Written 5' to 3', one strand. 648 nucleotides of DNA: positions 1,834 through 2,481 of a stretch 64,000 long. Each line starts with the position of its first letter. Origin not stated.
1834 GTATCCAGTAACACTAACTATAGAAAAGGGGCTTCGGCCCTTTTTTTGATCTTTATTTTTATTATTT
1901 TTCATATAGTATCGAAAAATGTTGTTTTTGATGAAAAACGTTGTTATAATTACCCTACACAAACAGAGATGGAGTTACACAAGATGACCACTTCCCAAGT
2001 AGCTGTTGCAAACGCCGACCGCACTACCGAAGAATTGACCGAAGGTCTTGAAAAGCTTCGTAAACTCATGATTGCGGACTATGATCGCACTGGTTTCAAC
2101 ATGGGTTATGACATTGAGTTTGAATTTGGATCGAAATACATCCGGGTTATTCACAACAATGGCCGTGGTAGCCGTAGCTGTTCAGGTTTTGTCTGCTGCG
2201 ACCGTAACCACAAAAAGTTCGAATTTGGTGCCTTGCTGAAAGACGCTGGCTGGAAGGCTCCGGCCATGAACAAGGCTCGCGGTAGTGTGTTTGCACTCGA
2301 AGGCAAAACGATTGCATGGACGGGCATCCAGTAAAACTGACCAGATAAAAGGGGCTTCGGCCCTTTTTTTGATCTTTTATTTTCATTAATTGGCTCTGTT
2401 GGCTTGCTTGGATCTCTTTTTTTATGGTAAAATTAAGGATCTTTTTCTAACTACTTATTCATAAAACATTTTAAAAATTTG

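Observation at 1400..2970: Tandem triplication of a complete promoter-leader-gene-terminator cassette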

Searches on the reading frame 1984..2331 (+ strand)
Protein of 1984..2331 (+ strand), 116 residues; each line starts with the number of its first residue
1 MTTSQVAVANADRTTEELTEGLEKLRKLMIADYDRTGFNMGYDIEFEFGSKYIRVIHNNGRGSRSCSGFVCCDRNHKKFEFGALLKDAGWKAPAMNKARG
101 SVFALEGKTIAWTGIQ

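Call 5: search_protein_families(library=pfam, proteins=[window:1984-2331:+], max_evalue=1)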
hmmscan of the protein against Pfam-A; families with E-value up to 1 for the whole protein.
window:1984-2331:+ (116 aa): 2 families
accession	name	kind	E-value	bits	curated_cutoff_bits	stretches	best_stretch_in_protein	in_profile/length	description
PF24835.1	DUF7717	-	9.7e-05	23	27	1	27-95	27-89/117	Family of unknown function (DUF7717)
PF22686.1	Alg17C_C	-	0.18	12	27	1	104-114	24-34/39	Exo-oligoalginate lyase-like, C-terminal domain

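Call 6: search_protein_families(library=phrogs, proteins=[window:1984-2331:+], max_evalue=1)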
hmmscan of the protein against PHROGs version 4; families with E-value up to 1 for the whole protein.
window:1984-2331:+ (116 aa): 3 families
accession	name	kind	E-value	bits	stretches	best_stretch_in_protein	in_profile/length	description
phrog_3274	-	unknown function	6.7e-07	30.8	1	9-96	6-88/113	-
phrog_5014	-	unknown function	3e-06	28.5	1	14-110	3-100/110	-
phrog_818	-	unknown function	0.00013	23.5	1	9-95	20-98/127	-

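Call 11: search_dna_similar(query=window:1984-2331:+, collection=phages, mode=protein, max_rows=40, max_evalue=0.01)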
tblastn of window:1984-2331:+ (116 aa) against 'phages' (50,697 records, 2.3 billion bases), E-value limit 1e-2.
Records with a match: 8; places in all: 8; records where one place covers at least 80% of the query: 0.
Best place of each record, by identity: <60% 8.
By first word of the organism name: Synechococcus 4; Pseudomonas 2; Cyanophage 1; Pelagibacter 1.
By host as written in the record: Synechococcus sp. WH8109 2; Synechococcus sp. WH6501 2; Pseudomonas syringae 1; Pseudomonas poae Z9_5 1; Synechococcus sp. WH8012 1; Candidatus Pelagibacter ubique HTCC1062 1.
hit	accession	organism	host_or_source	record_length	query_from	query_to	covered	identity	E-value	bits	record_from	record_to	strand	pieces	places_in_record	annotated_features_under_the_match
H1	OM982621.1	Pseudomonas phage Astolliot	Pseudomonas syringae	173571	29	100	62%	39.7%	2e-5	48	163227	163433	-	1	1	hypothetical protein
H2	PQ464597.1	Pseudomonas phage Milchi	Pseudomonas poae Z9_5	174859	29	100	62%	39.7%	2e-4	45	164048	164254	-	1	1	hypothetical protein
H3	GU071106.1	Synechococcus phage Syn19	Synechococcus sp. WH8109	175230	29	94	57%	39.4%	7e-4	43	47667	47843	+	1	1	hypothetical protein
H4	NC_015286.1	Synechococcus phage Syn19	Synechococcus sp. WH8109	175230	29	94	57%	39.4%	7e-4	43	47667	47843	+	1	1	hypothetical protein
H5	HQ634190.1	Cyanophage Syn2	Synechococcus sp. WH8012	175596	29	94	57%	39.4%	7e-4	43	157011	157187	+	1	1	hypothetical protein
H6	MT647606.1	Pelagibacter phage Mosig EXVC030M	Candidatus Pelagibacter ubique HTCC1062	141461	49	114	57%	38.2%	2e-3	42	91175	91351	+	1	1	hypothetical protein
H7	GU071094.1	Synechococcus phage S-SM1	Synechococcus sp. WH6501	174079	29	94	57%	37.9%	3e-3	41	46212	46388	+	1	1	hypothetical protein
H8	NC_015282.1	Synechococcus phage S-SM1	Synechococcus sp. WH6501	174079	29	94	57%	37.9%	3e-3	41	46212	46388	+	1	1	hypothetical protein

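Call 12: find_homologous_proteins(query=window:1984-2331:+, max_evalue=0.001)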
Query window:1984-2331:+ (116 aa): 18 proteins with E <= 0.001 among 25 candidates.
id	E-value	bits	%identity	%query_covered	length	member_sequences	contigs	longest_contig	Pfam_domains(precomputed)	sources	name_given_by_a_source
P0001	6.2e-69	247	95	100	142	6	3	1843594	-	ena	-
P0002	7.1e-68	243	93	100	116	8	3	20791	-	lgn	-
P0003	2.1e-67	242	92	100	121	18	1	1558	-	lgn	-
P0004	5.1e-67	241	92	100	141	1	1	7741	-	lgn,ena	-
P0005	2.4e-64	232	89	100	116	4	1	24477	PF24835.2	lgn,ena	-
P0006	1.7e-62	226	88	100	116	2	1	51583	-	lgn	-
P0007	3.5e-61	222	86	100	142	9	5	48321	-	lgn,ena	-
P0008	6.5e-59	215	83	100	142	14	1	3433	PF24835.2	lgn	-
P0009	1.6e-58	213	84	100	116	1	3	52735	PF24835.2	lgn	-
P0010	1.0e-48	182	74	100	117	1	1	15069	-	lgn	-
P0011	2.1e-44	168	69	100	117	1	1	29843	-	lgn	-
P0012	4.2e-43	164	68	100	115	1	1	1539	-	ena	-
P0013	1.8e-42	162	63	100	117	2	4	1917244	-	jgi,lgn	jgi:hypothetical protein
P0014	4.8e-42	160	66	100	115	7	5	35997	PF24835.2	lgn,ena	-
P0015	7.0e-41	156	63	100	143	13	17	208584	-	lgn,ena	-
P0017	1.8e-35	139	63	92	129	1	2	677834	-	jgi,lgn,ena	-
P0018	4.3e-31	125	55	100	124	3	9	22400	PF24835.2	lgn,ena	-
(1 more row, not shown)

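Call 14: find_encoding_contigs(protein=P0001, flank=6000, max_places=4)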
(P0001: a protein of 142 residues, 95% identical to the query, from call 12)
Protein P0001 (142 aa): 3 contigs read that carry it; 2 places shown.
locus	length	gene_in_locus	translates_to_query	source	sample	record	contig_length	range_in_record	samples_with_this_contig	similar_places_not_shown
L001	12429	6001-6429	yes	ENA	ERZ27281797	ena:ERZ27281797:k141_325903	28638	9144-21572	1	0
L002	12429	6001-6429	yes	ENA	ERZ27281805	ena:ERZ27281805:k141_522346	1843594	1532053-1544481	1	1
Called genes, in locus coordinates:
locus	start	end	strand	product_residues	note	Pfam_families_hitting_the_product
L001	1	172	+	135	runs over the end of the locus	-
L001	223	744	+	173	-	-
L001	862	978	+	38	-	-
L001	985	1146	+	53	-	-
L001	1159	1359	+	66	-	-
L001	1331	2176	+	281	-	-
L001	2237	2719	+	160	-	PF02464:CinA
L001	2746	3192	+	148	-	PF13671:AAA_33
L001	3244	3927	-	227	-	-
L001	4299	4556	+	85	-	PF26820:Phage_T4_Y00F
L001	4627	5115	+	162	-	-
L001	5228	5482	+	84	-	-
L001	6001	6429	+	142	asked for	-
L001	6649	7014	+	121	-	-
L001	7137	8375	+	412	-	-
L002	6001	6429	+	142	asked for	-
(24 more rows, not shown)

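Call 15: find_encoding_contigs(protein=P0013, flank=6000, max_places=4)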
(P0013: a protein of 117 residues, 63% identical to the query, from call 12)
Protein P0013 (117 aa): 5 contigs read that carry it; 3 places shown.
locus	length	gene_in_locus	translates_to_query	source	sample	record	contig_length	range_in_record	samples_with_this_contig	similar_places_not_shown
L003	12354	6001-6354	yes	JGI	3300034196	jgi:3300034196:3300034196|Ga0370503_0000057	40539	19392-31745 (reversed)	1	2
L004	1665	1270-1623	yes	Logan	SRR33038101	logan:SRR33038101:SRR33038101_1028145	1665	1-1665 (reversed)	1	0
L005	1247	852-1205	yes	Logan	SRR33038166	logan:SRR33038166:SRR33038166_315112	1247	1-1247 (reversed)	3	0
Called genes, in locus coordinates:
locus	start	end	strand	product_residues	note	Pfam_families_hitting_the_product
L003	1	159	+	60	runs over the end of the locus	-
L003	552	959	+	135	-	-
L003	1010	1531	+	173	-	-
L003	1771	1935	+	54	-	-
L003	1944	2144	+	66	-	-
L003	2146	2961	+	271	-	-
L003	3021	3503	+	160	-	PF02464:CinA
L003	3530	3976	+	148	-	PF13671:AAA_33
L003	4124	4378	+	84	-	-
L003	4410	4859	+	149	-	PF26820:Phage_T4_Y00F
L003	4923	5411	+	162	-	-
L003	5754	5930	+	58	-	-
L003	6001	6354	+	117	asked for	-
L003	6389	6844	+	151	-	-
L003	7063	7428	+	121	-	-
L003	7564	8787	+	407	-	-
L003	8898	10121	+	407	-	-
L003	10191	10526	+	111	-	-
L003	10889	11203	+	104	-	-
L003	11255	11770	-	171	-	-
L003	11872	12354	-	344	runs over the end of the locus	-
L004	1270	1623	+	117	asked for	-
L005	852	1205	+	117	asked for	-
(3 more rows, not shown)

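Call 20: search_solved_structures(query=A2, max_evalue=10)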
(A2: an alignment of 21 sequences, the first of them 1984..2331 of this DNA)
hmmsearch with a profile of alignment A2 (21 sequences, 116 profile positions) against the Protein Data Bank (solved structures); distinct sequences matched with E-value up to 10: 3.
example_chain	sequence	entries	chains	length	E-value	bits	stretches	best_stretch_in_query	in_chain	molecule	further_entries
6z1p_Ar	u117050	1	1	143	0.82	12.8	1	27-62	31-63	Ribosomal protein L16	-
3oyo_A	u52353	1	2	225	0.89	12.7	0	39-65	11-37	hemopexin fold protein CP4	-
7r22_A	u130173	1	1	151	1.7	11.8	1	23-60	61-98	ArsR family transcriptional regulator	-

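Call 24: predict_structure(alignment_id=A2)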
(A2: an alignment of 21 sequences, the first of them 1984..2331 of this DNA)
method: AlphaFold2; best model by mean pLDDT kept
length: 116 residues; sequences in the alignment: 21
mean_pLDDT: 57.3   pTM: 0.49
mean pLDDT of the five models: 57.3, 56.9, 51.1, 50.1, 47.4
residues with pLDDT >= 90: 0; 70-90: 39; 50-70: 37; < 50: 40
segments of 3 or more residues with pLDDT < 50: 1-12, 88-92, 94-116
pLDDT, mean of each block of 10 residues (from residue 1): 34 63 76 68 73 73 68 64 57 39 33 29
secondary structure, 60 per line:
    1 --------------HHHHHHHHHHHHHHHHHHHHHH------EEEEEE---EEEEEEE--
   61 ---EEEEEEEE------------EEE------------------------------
elements in order: H15-36 E43-48 E52-58 E64-71 E84-86

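Call 26: search_protein_representatives(alignment_id=A2)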
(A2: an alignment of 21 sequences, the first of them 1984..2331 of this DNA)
Query: 21 sequences, 116 profile positions. Proteins with E-value up to 0.001 (for the whole library): 1018; up to 1e-10: 310; up to 1e-30: 4. The best 150 are listed.
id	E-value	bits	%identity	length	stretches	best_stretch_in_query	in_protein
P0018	1.4e-47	176.6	-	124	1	2-116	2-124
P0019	1.0e-33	131.9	-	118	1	1-115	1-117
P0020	2.0e-32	127.7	-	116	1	6-116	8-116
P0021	7.3e-32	125.9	-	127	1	10-116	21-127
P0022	3.7e-30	120.4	-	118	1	12-116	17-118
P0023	4.0e-28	113.8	-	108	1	11-116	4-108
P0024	6.4e-26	106.7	-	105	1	13-113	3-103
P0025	1.3e-22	96.0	-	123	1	8-115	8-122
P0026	2.5e-21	91.9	-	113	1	18-115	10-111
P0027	5.6e-20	87.5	-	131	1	23-114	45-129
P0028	7.5e-20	87.1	-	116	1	33-115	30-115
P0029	9.1e-20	86.9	-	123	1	17-116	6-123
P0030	1.1e-19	86.6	-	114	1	22-115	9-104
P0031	1.5e-19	86.2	-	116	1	19-114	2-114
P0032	5.2e-19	84.4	-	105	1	22-114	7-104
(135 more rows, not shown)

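Call 28: search_solved_structures(query=A3, max_evalue=10)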
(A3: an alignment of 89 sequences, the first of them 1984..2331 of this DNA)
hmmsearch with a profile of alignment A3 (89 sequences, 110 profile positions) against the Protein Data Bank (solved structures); distinct sequences matched with E-value up to 10: 5.
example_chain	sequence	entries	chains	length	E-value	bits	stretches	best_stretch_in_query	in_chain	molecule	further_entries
6z1p_Ar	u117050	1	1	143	0.049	17.1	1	30-68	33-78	Ribosomal protein L16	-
8cpn_A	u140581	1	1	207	0.42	14.1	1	4-68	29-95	PolB16 intein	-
8cpo_A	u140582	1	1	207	0.43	14.1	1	4-68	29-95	PolB16 Intein Cys-less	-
2ybv_B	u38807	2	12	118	1.2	12.6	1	31-70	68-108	RIBULOSE BISPHOSPHATE CARBOXYLASE SMALL SUBUNIT | RIBULOSE BISPHOSPHATE CARBOXYLASE SMALL CHAIN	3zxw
8th8_Q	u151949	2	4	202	4.5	10.8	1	7-54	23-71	Calmodulin 7-2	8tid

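Call 29: search_protein_families(library=pfam, alignment_id=A3, max_evalue=0.01)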
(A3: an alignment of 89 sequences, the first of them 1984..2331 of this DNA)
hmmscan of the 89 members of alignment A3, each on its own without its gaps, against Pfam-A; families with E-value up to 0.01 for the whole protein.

A. member 1, window:1984-2331:+ (116 aa): 1 family
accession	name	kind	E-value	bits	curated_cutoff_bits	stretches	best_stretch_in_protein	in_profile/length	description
PF24835.1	DUF7717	-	9.7e-05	23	27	1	27-95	27-89/117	Family of unknown function (DUF7717)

B. families by the number of members that match (of 89 scanned): 4 families
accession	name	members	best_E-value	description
PF24835.1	DUF7717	78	7.6e-14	Family of unknown function (DUF7717)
PF22160.1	PSMA-like_C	1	0.0047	Maltose-forming alpha-amylase-like, C-terminal domain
PF00101.25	RuBisCO_small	1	0.0073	Ribulose bisphosphate carboxylase, small chain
PF16224.10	DUF4883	1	0.0086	DOmain of unknown function (DUF4883)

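Call 30: find_homologous_proteins(query=A3, max_evalue=0.00001)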
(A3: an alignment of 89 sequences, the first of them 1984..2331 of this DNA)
Query A3 (89 sequences) (116 aa, profile of the alignment): 2579 proteins with E <= 0.00001 among 3160 candidates; the best 120 are listed.
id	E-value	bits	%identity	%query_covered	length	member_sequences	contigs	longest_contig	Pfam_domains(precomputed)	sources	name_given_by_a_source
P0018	2.7e-35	139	55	100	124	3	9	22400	PF24835.2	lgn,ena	-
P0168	1.3e-33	133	42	80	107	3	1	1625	PF24835.2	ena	-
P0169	3.1e-33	132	40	84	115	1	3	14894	PF24835.2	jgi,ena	-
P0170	4.0e-33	132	39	84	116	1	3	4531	PF24835.2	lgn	-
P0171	8.6e-33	131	41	86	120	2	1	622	PF24835.2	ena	-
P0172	1.2e-32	130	39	84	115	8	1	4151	PF24835.2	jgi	-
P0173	1.5e-32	130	37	85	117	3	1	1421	PF24835.2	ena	-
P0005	1.6e-32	130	89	100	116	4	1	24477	PF24835.2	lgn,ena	-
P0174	1.9e-32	130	38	86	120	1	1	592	PF24835.2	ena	-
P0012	3.0e-32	129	68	100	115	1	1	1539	-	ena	-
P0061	3.9e-32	129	34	85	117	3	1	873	PF24835.2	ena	-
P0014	4.8e-32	128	66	100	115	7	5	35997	PF24835.2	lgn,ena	-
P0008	4.9e-32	128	83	100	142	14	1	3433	PF24835.2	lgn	-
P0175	5.4e-32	128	41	84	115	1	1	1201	PF24835.2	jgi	-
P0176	5.8e-32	128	39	90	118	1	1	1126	PF24835.2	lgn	-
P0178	1.0e-31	127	37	78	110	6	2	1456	PF24835.2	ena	-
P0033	1.0e-31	127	38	86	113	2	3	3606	PF24835.2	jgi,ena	-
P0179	2.2e-31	126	39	79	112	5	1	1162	PF24835.2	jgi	jgi:hypothetical protein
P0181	3.0e-31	126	46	63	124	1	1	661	PF24835.2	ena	-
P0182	3.1e-31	126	37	63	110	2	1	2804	PF24835.2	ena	-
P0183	3.5e-31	125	39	86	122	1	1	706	PF24835.2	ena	-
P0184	3.8e-31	125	41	66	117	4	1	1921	PF24835.2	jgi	jgi:hypothetical protein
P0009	3.8e-31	125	84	100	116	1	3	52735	PF24835.2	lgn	-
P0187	4.6e-31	125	40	59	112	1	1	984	PF24835.2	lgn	-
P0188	4.7e-31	125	40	86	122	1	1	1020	PF24835.2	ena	-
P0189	5.3e-31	125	40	86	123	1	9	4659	PF24835.2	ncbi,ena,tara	tara:strand:- start:461 stop:832 length:372 start_codon:yes stop_codon:yes gene_type:complete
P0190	5.7e-31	125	35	73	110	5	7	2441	PF24835.2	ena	-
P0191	6.1e-31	125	39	87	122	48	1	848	PF24835.2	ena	-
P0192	6.1e-31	125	41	90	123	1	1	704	PF24835.2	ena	-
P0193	7.0e-31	125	36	60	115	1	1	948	PF24835.2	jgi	jgi:hypothetical protein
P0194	7.2e-31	125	38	84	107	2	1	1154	PF24835.2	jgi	jgi:hypothetical protein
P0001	7.2e-31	125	95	100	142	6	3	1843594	-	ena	-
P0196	8.1e-31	124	35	64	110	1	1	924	PF24835.2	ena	-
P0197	8.1e-31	124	36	73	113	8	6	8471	PF24835.2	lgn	-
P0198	8.4e-31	124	45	57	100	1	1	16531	PF24835.2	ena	-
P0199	8.6e-31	124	31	90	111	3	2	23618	PF24835.2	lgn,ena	-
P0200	9.0e-31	124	35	80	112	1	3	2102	PF24835.2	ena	-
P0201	9.6e-31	124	35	64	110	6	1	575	PF24835.2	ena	-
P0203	9.8e-31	124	41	86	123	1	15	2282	PF24835.2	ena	-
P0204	9.8e-31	124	41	86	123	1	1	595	PF24835.2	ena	-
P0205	1.0e-30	124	48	61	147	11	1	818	PF24835.2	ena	-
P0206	1.1e-30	124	36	60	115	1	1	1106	PF24835.2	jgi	-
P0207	1.1e-30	124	36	60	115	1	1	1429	PF24835.2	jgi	-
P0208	1.3e-30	124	43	62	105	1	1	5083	PF24835.2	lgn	-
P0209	1.3e-30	124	42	87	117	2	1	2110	PF24835.2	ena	-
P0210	1.3e-30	124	44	88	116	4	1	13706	PF24835.2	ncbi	-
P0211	1.5e-30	124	45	91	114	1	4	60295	PF24835.2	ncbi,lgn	-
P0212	1.5e-30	124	44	63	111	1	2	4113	PF24835.2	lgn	-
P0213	1.5e-30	124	45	61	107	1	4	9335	PF24835.2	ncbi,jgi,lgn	jgi:hypothetical protein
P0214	1.5e-30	123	34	84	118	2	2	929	PF24835.2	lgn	-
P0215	1.6e-30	123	40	86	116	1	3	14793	PF24835.2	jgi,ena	-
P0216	1.6e-30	123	42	84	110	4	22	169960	PF24835.2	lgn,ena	-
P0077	1.8e-30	123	35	84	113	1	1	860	PF24835.2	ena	-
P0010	1.8e-30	123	74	100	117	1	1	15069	-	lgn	-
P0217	1.8e-30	123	35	84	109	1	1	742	PF24835.2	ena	-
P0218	1.9e-30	123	40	88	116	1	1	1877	PF24835.2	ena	-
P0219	1.9e-30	123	56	87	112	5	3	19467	PF24835.2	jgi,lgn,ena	-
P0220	1.9e-30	123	34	64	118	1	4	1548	PF24835.2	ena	-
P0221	1.9e-30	123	46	62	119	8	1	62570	PF24835.2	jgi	jgi:hypothetical protein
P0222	1.9e-30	123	38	86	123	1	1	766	PF24835.2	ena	-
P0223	2.0e-30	123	39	87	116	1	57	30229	PF24835.2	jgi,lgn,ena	jgi:hypothetical protein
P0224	2.0e-30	123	34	88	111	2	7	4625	PF24835.2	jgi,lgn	-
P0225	2.2e-30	123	37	86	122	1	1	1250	PF24835.2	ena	-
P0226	2.2e-30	123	39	87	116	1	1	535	PF24835.2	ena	-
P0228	2.2e-30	123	39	86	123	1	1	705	PF24835.2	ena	-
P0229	2.3e-30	123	35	85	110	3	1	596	PF24835.2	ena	-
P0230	2.3e-30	123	44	75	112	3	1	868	PF24835.2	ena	-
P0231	2.4e-30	123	39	86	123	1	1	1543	PF24835.2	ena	-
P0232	2.4e-30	123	39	86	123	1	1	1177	PF24835.2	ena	-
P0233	2.5e-30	123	38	86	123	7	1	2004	PF24835.2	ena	-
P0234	2.5e-30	123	40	88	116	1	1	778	PF24835.2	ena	-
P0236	2.6e-30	123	41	87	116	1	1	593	PF24835.2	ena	-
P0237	2.6e-30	123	44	63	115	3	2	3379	PF24835.2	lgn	-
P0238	2.6e-30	123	42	87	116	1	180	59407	PF24835.2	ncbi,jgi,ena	-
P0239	2.6e-30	123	33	85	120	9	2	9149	PF24835.2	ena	-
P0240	2.7e-30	123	42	87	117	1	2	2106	PF24835.2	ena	-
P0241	2.7e-30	123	41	61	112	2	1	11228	PF24835.2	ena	-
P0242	2.8e-30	123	34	74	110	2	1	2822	PF24835.2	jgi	-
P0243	2.8e-30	123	39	86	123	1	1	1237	PF24835.2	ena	-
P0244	2.8e-30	123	36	87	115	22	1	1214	PF24835.2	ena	-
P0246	2.9e-30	123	40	86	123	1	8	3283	PF24835.2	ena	-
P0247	2.9e-30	123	36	84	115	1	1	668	PF24835.2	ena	-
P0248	2.9e-30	123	47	62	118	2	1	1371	PF24835.2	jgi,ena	jgi:hypothetical protein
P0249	2.9e-30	123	42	87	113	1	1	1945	PF24835.2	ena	-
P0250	3.0e-30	123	39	86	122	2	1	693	PF24835.2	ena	-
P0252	3.0e-30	122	43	66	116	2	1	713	PF24835.2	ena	-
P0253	3.2e-30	122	46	61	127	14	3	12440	PF24835.2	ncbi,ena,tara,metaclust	tara:strand:+ start:433 stop:816 length:384 start_codon:yes stop_codon:yes gene_type:complete|metacl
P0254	3.2e-30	122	42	87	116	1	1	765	PF24835.2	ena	-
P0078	3.2e-30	122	34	84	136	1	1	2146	PF24835.2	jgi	jgi:hypothetical protein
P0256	3.2e-30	122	34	85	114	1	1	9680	PF24835.2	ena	-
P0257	3.4e-30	122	34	86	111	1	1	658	PF24835.2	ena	-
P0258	3.6e-30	122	42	87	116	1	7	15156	PF24835.2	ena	-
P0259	3.6e-30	122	62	100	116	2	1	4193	PF24835.2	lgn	-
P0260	3.6e-30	122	42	87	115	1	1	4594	PF24835.2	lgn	-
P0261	3.7e-30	122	39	60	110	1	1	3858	PF24835.2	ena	-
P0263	3.7e-30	122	42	87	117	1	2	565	PF24835.2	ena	-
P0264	3.7e-30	122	41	59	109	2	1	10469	PF24835.2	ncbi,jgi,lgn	-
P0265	3.8e-30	122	38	86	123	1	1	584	PF24835.2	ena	-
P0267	3.8e-30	122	35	84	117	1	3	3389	PF24835.2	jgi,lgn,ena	-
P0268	3.8e-30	122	42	87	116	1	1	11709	PF24835.2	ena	-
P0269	3.9e-30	122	33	80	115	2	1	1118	PF24835.2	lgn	-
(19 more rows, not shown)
